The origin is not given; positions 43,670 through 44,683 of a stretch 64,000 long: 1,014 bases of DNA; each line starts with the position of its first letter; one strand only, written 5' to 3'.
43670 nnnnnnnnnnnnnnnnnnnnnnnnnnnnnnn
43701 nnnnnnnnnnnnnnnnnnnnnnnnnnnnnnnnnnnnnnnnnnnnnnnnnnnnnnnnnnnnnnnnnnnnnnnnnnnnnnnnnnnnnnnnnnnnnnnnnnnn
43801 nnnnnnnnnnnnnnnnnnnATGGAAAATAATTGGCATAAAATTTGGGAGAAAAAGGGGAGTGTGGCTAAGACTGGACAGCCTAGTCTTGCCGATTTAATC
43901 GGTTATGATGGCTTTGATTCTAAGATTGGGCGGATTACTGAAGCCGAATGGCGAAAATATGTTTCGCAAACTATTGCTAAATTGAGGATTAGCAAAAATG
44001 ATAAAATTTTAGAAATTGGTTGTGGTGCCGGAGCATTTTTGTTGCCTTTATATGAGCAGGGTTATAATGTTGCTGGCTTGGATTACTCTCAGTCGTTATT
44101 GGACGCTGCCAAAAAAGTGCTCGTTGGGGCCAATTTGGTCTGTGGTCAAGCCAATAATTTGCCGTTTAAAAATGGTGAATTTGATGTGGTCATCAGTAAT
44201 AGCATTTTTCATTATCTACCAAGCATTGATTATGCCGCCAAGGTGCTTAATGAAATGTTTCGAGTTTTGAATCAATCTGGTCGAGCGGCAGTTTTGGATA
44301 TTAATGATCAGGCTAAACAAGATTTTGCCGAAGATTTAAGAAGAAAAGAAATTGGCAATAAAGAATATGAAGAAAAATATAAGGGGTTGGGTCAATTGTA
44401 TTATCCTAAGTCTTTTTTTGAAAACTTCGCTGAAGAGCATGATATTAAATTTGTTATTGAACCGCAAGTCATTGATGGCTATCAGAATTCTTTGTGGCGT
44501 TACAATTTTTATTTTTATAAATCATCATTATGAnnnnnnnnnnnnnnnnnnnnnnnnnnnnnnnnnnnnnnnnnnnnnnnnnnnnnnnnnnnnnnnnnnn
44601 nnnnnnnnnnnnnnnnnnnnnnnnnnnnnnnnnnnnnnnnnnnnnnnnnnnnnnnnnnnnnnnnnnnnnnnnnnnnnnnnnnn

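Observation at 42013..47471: Fused LicC-like nucleotidyltransferase/CobD-like PLP enzyme + SAM methyltransferase + LicD + KpsC/KpsS-like protein: candidate de novo phospho-amino-alcohol (phosphocholine-like) decoration module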

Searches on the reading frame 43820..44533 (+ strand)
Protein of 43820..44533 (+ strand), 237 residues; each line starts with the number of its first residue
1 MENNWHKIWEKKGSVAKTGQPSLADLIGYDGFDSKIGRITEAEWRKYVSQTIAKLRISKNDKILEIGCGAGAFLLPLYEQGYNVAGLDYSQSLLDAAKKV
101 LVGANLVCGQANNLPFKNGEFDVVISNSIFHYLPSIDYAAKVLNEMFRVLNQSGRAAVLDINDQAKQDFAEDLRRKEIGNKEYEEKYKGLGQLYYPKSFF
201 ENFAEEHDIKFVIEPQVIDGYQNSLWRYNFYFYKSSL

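Call 3: search_protein_families(library=pfam, proteins=[window:43820-44533:+], max_evalue=0.01)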
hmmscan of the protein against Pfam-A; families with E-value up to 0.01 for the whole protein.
window:43820-44533:+ (237 aa): 11 families
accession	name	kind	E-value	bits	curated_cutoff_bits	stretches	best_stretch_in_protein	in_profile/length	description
PF08241.18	Methyltransf_11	-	1.9e-21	77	21.2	1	64-157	1-94/95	Methyltransferase domain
PF13649.12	Methyltransf_25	-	1.1e-19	71.3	27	1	63-154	1-97/97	Methyltransferase domain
PF13847.12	Methyltransf_31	-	3.6e-16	59.6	27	1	57-172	1-121/145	Methyltransferase domain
PF08242.18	Methyltransf_12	-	4.3e-13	50.3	30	1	64-155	1-97/98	Methyltransferase domain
PF13489.12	Methyltransf_23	-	7.7e-13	48.9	27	1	46-199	7-149/164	Methyltransferase domain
PF01209.24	Ubie_methyltran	-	1.1e-10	41.8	20.1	1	39-163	30-156/233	ubiE/COQ5 methyltransferase family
PF02353.26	CMAS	-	2.4e-05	24.2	27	1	38-168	42-174/273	Mycolic acid cyclopropane synthetase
PF07021.18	MetW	-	0.00012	22.2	21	1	57-152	11-104/193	Methionine biosynthesis protein MetW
PF03848.20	TehB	-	0.00018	21.4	20.4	1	49-158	20-132/193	Tellurite resistance protein TehB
PF05175.20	MTS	-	0.00045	20.3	23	1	55-159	27-139/170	Methyltransferase small domain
PF00398.26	RrnaAD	-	0.0023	17.5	24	1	46-116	17-88/263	Ribosomal RNA adenine dimethylase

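Call 4: search_protein_families(library=ncbifam, proteins=[window:43820-44533:+], max_evalue=0.01)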
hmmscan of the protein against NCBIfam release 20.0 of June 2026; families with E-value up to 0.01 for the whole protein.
window:43820-44533:+ (237 aa): 59 families (the best 25 are shown)
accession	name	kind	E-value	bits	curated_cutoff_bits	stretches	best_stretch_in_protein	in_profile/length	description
NF045667.1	MTase_DVU1556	equivalog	1.9e-20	73.2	155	1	49-168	12-129/213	DVU_1556 family methyltransferase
TIGR01934.1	MenG_MenH_UbiE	subfamily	6e-17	61.7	158.35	1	29-169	12-151/223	ubiquinone/menaquinone biosynthesis methyltransferase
NF043040.1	corrin_prot_MT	hypoth_equivalog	7e-16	58.3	180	1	32-160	15-149/216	corrinoid protein-associated methyltransferase CpaM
NF001244.0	PRK00216.1-5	equivalog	1.3e-15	57.3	216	1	29-170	21-164/236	bifunctional demethylmenaquinone methyltransferase/2-methoxy-6-polyprenyl-1,4-benzoquinol methylase UbiE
TIGR02072.1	BioC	equivalog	1.7e-12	47.7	184.95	1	53-174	28-148/244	malonyl-ACP O-methyltransferase BioC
NF001241.0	PRK00216.1-2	equivalog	1.8e-12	47.4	327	1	41-169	36-158/231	demethylmenaquinone methyltransferase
NF001243.0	PRK00216.1-4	equivalog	2.7e-12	46.6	235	1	29-162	20-155/237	demethylmenaquinone methyltransferase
NF047649.1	MTase_UXPK_star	exception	2.8e-12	46.3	460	1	57-161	75-184/283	methyltransferase/UXPK-star double selenoprotein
TIGR02752.1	MenG_heptapren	equivalog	1.2e-11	44.6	419.85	1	29-162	18-153/231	demethylmenaquinone methyltransferase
NF041536.1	ArsM_DUF2284_UU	exception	1.2e-11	43.6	575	1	56-164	73-188/459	arsenite methyltransferase/DUF2284 domain selenoprotein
NF008823.0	PRK11873.1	subfamily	1.5e-11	44.3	263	1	56-174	74-195/272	arsenite methyltransferase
NF041537.1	ArsM_AhpD_UU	exception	3.7e-11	42.4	510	1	56-160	73-182/345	arsenite methyltransferase/AhpD domain selenoprotein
NF007610.0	PRK10258.1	equivalog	4.7e-10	39.2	342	1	51-160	34-140/251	malonyl-ACP O-methyltransferase BioC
TIGR01983.1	UbiG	equivalog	9.1e-10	38.2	102.95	1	47-166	32-159/228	bifunctional 2-polyprenyl-6-hydroxyphenol methylase/3-demethylubiquinol 3-O-methyltransferase UbiG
NF004452.0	PRK05785.1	equivalog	1.4e-09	37.8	207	1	40-151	33-138/228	hypothetical protein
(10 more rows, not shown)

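Call 7: search_solved_structures(query=window:43820-44533:+, max_evalue=0.001)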
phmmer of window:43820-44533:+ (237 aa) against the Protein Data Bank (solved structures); distinct sequences matched with E-value up to 0.001: 54.
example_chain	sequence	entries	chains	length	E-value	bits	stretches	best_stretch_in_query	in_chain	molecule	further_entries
1ve3_A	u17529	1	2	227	1.1e-09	41.6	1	54-157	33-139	hypothetical protein PH0226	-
3l8d_A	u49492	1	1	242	3.4e-09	40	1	56-166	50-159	Methyltransferase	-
5wp5_A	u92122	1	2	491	1.5e-08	37.9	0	49-212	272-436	Phosphomethylethanolamine N-methyltransferase 2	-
8gdu_A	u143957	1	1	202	3.4e-08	36.7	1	61-195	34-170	Methyltransferase domain-containing protein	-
9icz_A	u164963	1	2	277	4.2e-08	36.4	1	61-154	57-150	S-adenosylmethionine (SAM)-dependent methyltransferase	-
2avn_A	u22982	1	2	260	4.8e-08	36.2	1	58-155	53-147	ubiquinone/menaquinone biosynthesis methyltransferase-related protein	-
7bgg_A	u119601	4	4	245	6.1e-08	35.9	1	61-135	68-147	heterocyclic toxin methyltransferase (Rv0560c) | 2-heptyl-1-hydroxyquinolin-4(1H)-one methyltransferase | Uncharacterized protein Rv0560c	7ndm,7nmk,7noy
6mro_A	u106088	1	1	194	6.3e-08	35.8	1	61-198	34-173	methyl transferase from Methanosarcina acetivorans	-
3sm3_A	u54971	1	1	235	8.5e-08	35.4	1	57-153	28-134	SAM-dependent methyltransferases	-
6uv6_A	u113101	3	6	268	1.1e-07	35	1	29-161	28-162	D-glucose O-methyltransferase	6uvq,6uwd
9gdj_A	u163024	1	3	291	2.6e-07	33.9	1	62-139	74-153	Methyltransferase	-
3bus_A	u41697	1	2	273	3.3e-07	33.5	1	47-161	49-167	Methyltransferase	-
6uak_A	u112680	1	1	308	4.4e-07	33.1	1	57-155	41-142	SAM dependent methyltransferase LahSB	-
8zc8_A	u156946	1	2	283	6.8e-07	32.5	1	19-165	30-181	MitM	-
21zq_A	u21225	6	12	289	7.2e-07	32.4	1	19-165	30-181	MitM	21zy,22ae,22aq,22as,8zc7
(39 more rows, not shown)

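Call 61: search_solved_structures(query=A2, max_evalue=0.001, show_alignments=5)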
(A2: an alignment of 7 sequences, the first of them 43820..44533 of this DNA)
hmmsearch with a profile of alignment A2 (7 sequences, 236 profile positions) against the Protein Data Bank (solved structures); distinct sequences matched with E-value up to 0.001: 129 (the best 60 are shown).
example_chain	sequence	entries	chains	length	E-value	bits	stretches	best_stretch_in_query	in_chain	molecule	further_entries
5wp5_A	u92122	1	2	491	1.5e-16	64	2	50-166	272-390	Phosphomethylethanolamine N-methyltransferase 2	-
1ve3_A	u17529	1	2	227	1.8e-15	60.5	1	38-159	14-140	hypothetical protein PH0226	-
5wp4_A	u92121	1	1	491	7.2e-15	58.5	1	49-170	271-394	Phosphoethanolamine N-methyltransferase 1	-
1xxl_A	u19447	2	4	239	3.7e-13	52.9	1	53-161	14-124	YcgJ protein | ycgJ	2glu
6uak_A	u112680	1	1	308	1.1e-11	48.1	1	54-196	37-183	SAM dependent methyltransferase LahSB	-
3bus_A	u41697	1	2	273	2.4e-11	47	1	46-163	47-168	Methyltransferase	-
5wmm_A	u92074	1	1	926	3.7e-11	46.3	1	3-164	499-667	NRPS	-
6uv6_A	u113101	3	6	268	5.2e-11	45.9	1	46-163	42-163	D-glucose O-methyltransferase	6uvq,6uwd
8zc8_A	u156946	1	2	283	5.9e-11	45.7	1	46-166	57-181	MitM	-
21zq_A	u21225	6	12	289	6.2e-11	45.6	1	46-166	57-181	MitM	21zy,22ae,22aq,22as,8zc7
3l8d_A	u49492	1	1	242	9.9e-11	44.9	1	58-160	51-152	Methyltransferase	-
5cm2_Z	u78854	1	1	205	1.2e-10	44.6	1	52-163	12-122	TRNA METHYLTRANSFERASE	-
6f5z_A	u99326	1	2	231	2.6e-10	43.6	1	36-157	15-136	24-sterol C-methyltransferase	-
2avn_A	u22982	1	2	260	6.3e-10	42.3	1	43-154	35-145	ubiquinone/menaquinone biosynthesis methyltransferase-related protein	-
4r6w_A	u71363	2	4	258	8e-10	42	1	48-184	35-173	Phosphoethanolamine N-methyltransferase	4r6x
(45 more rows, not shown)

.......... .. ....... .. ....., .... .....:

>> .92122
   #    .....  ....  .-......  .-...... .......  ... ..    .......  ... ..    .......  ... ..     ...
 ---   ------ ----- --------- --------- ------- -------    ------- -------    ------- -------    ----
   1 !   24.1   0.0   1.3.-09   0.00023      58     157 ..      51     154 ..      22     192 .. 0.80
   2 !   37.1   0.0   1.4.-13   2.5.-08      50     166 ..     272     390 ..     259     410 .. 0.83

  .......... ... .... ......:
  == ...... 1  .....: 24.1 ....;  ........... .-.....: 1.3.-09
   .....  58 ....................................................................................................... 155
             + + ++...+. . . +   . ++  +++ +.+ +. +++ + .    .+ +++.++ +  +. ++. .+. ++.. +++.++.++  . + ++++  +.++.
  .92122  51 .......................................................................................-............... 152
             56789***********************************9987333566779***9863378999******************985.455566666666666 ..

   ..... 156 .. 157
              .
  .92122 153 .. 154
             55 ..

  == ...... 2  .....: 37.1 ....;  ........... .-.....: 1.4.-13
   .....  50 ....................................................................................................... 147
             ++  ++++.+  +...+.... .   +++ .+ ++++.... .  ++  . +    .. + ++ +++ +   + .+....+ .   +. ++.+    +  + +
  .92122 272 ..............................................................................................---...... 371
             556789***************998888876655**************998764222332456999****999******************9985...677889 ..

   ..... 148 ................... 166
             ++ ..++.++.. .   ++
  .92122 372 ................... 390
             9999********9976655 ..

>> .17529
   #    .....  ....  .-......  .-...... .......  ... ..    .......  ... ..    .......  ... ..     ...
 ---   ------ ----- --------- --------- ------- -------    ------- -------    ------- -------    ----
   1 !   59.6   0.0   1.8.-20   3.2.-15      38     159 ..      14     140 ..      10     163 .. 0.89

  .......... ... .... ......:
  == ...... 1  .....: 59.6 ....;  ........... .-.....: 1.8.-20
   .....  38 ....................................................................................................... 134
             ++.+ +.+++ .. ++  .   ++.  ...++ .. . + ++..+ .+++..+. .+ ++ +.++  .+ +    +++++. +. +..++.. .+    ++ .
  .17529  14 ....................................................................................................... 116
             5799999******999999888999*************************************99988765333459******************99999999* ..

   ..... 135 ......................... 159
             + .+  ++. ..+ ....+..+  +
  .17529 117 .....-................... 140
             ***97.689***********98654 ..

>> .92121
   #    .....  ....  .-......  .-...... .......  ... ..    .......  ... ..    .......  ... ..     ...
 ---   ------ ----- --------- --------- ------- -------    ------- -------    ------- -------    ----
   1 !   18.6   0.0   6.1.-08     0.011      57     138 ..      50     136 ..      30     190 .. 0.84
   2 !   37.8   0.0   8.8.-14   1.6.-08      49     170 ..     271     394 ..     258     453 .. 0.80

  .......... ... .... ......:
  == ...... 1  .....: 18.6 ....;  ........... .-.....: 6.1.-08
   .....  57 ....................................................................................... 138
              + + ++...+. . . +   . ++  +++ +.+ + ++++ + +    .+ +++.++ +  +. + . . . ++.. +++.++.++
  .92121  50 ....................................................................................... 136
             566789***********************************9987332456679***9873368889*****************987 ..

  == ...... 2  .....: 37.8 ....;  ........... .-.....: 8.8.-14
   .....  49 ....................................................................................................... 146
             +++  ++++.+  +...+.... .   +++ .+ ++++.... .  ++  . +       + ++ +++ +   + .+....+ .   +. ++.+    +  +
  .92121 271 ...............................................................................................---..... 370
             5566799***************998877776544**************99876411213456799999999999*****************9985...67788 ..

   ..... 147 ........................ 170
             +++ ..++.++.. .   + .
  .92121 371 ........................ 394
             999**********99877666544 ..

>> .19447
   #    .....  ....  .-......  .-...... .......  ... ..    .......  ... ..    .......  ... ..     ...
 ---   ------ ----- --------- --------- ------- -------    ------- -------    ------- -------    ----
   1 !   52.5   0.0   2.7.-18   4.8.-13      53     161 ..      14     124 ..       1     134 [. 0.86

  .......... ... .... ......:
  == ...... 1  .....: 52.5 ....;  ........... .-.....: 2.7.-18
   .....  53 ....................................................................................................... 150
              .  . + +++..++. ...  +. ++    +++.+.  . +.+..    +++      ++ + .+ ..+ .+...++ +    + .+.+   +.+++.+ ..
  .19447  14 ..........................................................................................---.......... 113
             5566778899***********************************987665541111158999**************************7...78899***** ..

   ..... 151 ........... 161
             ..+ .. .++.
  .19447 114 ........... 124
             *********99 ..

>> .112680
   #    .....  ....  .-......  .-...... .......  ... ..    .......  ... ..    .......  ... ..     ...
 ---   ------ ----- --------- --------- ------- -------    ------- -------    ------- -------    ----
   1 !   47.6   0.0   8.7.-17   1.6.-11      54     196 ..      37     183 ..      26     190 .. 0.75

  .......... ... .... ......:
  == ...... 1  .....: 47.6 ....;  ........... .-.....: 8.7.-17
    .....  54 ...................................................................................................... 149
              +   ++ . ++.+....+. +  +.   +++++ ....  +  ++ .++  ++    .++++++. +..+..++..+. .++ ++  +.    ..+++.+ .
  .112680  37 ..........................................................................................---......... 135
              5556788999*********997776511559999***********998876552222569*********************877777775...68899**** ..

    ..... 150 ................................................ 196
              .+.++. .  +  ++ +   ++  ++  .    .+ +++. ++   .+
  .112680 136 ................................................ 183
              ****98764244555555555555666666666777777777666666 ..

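Call 77: search_protein_representatives(protein=window:43820-44533:+)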
Query: 237 residues. Proteins with E-value up to 0.001 (for the whole library): 39597; up to 1e-10: 1353; up to 1e-30: 168. The best 150 are listed.
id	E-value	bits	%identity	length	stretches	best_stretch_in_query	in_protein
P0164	1.6e-57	211.3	45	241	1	3-236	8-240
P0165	5.1e-55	203.1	43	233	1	2-232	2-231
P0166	1.1e-54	202.1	40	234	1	4-234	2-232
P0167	1.5e-53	198.3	43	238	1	4-232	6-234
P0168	1.1e-51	192.2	39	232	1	4-233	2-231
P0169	1.5e-51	191.7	44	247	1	4-233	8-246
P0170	6.2e-51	189.7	39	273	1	3-235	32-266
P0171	1.5e-50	188.5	40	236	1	1-235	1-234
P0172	1.8e-50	188.2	41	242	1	3-234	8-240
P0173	8.0e-50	186.1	39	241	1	4-232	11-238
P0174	2.3e-49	184.6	39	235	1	3-231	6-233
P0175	3.9e-47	177.3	38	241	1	3-231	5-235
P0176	2.1e-46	174.9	40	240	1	1-235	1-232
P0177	7.0e-46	173.2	40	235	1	3-230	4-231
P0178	8.7e-46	172.9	37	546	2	4-233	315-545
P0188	2.5e-43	164.9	39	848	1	2-232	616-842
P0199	1.0e-40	156.3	35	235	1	2-230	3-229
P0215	1.4e-38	149.3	36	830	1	3-231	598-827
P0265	2.1e-34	135.6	37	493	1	17-235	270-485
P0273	1.2e-33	133.2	37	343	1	2-231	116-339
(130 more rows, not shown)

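Call 80: search_protein_families(library=pfam, proteins=[P0178, P0265, P0273, P0188], max_evalue=0.00001)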
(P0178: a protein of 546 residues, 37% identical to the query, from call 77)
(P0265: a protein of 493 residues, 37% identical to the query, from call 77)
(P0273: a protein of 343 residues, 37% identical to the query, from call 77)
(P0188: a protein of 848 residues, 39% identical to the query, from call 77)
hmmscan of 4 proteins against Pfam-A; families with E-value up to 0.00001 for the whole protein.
P0178 (546 aa): 10 families
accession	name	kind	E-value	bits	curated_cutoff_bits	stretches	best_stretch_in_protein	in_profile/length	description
PF13649.12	Methyltransf_25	-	3e-26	92.4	27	2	373-463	2-97/97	Methyltransferase domain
PF13847.12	Methyltransf_31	-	6.2e-26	91.3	27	2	139-258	3-120/145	Methyltransferase domain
PF08241.18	Methyltransf_11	-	1.8e-24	86.6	21.2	1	373-467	1-95/95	Methyltransferase domain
PF08242.18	Methyltransf_12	-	2.9e-16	60.4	30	1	373-465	1-98/98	Methyltransferase domain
PF13489.12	Methyltransf_23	-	2e-15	57.4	27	1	366-522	20-160/164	Methyltransferase domain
PF02353.26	CMAS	-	1.3e-09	38.3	27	1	358-477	52-174/273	Mycolic acid cyclopropane synthetase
PF01209.24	Ubie_methyltran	-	5.8e-09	36.1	20.1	0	361-469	40-153/233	ubiE/COQ5 methyltransferase family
PF05175.20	MTS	-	7.4e-09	35.9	23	0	139-210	31-104/170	Methyltransferase small domain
PF01135.25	PCMT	-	2.4e-07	31.2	20.3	0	137-209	71-147/210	Protein-L-isoaspartate(D-aspartate) O-methyltransferase (PCMT)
PF03848.20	TehB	-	1.1e-06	28.7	20.4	0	362-477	24-142/193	Tellurite resistance protein TehB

P0265 (493 aa): 6 families
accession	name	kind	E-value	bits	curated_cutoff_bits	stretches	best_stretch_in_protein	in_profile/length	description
PF00155.27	Aminotran_1_2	-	7.8e-20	71.8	19.7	1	16-242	124-361/361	Aminotransferase class I and II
PF13649.12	Methyltransf_25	-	7.9e-11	43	27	1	316-401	1-95/97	Methyltransferase domain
PF08241.18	Methyltransf_11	-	9.5e-11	42.6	21.2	1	318-402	2-90/95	Methyltransferase domain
PF13847.12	Methyltransf_31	-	7.6e-10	39.1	27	1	314-409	5-109/145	Methyltransferase domain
PF08242.18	Methyltransf_12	-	8.7e-10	39.6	30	1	318-401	2-94/98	Methyltransferase domain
PF13489.12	Methyltransf_23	-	4.1e-09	36.8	27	1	310-458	20-158/164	Methyltransferase domain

P0273 (343 aa): 6 families
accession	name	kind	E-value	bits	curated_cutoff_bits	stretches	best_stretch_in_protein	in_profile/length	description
PF08241.18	Methyltransf_11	-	2.1e-18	67.2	21.2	1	179-272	1-94/95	Methyltransferase domain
PF13649.12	Methyltransf_25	-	7e-17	62.3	27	1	178-267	1-95/97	Methyltransferase domain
PF08242.18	Methyltransf_12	-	2e-13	51.3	30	1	179-271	1-98/98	Methyltransferase domain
PF13847.12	Methyltransf_31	-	2.8e-12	47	27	1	175-286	4-127/145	Methyltransferase domain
PF13489.12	Methyltransf_23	-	1.3e-11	44.9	27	1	166-282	13-124/164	Methyltransferase domain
PF00856.33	SET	-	3.1e-06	28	22.4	1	1-34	65-105/105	SET domain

P0188 (848 aa): 8 families
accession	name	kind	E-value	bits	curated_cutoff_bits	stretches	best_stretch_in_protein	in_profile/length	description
PF00155.27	Aminotran_1_2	-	1.7e-18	67.4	19.7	1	297-584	35-346/361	Aminotransferase class I and II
PF12804.13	NTP_transf_3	-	4.3e-12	46.9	27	1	8-144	2-127/160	MobA-like NTP transferase domain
PF00483.29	NTP_transferase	-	3.5e-10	40.3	21.2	1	7-194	2-193/245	Nucleotidyl transferase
PF13649.12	Methyltransf_25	-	9.6e-10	39.5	27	1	676-748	1-80/97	Methyltransferase domain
PF13847.12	Methyltransf_31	-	1.6e-08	34.8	27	1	671-773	2-113/145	Methyltransferase domain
PF08242.18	Methyltransf_12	-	3.8e-08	34.4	30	1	678-747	2-80/98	Methyltransferase domain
PF08241.18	Methyltransf_11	-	7.8e-08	33.3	21.2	1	678-748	2-76/95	Methyltransferase domain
PF13489.12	Methyltransf_23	-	1.5e-06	28.4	27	1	671-776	21-123/164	Methyltransferase domain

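Call 92: find_encoding_contigs(protein=P0166, flank=5000, max_places=1)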
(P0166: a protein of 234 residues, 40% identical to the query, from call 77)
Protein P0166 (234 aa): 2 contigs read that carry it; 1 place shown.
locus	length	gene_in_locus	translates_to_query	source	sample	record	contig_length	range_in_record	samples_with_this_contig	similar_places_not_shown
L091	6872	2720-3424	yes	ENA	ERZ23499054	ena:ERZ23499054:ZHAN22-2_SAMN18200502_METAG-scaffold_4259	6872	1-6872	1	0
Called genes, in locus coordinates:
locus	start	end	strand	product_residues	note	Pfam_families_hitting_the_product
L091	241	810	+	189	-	-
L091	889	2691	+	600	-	PF00483:NTP_transferase, PF12804:NTP_transf_3, PF00155:Aminotran_1_2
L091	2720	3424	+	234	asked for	PF01209:Ubie_methyltran (weak), PF13489:Methyltransf_23, PF13847:Methyltransf_31, PF08241:Methyltransf_11, PF08242:Methyltransf_12, PF13649:Methyltransf_25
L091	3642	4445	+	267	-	PF13186:SPASM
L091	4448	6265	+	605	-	PF27859:LIC12162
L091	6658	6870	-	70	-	?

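Call 93: find_encoding_contigs(protein=P0171, flank=5000, max_places=1)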
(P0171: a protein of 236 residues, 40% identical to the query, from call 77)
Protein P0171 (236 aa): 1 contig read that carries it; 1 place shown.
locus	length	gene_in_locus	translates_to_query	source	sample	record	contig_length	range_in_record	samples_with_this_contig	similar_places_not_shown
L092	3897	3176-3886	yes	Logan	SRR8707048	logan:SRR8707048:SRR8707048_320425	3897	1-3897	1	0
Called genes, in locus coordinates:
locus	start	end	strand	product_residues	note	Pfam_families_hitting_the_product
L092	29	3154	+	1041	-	PF02661:Fic (faint), PF08245:Mur_ligase_M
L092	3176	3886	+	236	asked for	PF02353:CMAS (weak), PF01209:Ubie_methyltran, PF03291:mRNA_G-N7_MeTrfase (faint), PF13489:Methyltransf_23, PF13847:Methyltransf_31, PF08241:Methyltransf_11, PF08242:Methyltransf_12, PF13649:Methyltransf_25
